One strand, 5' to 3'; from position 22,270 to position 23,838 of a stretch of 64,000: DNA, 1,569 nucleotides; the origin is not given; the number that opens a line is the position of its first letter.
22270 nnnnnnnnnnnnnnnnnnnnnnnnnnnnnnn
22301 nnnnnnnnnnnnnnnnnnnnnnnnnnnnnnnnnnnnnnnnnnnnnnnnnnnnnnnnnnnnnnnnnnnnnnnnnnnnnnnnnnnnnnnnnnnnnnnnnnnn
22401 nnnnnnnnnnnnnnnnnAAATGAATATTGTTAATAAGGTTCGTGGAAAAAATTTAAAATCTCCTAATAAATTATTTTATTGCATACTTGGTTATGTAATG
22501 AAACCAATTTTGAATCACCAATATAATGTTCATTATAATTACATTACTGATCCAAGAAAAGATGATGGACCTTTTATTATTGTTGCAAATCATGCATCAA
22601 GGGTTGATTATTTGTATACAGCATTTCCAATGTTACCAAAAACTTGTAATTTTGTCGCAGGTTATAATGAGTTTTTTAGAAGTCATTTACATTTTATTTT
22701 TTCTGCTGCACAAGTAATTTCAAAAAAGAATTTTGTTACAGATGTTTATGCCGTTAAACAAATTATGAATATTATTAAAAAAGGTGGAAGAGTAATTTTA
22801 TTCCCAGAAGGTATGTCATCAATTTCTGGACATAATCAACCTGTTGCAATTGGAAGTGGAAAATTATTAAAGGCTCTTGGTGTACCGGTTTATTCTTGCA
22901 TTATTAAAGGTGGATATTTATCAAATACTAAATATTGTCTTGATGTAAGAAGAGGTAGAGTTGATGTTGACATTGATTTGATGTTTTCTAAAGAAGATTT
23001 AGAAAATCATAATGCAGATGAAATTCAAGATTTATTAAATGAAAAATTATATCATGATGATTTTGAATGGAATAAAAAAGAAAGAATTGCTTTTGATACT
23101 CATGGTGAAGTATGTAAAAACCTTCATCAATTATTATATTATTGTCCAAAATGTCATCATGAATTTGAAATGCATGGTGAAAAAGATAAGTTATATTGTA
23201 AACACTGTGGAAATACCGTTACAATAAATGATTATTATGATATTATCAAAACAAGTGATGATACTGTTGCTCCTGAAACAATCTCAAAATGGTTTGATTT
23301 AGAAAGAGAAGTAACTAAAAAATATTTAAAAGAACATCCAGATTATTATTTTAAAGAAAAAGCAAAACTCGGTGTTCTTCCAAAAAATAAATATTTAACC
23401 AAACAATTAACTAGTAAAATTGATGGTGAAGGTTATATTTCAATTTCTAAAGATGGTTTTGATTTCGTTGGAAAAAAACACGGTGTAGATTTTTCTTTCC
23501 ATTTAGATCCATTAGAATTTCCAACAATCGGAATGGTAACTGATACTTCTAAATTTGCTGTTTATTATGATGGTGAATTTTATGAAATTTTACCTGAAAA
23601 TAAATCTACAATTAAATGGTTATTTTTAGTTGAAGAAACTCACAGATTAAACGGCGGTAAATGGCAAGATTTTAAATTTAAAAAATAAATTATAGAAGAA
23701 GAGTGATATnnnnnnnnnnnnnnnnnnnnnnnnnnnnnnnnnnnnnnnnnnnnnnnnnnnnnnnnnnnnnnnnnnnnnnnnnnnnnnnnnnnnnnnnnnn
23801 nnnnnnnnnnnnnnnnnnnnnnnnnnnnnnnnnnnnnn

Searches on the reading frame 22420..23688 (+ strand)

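Call 45: search_protein_families(library=pfam, proteins=[window:22420-23688:+], max_evalue=0.0001)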
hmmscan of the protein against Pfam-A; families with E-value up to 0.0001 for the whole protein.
window:22420-23688:+ (422 aa): 1 family
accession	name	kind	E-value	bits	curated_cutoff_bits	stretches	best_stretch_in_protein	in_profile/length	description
PF01553.26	Acyltransferase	-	1.3e-11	44.9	23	1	45-163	9-132/132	Acyltransferase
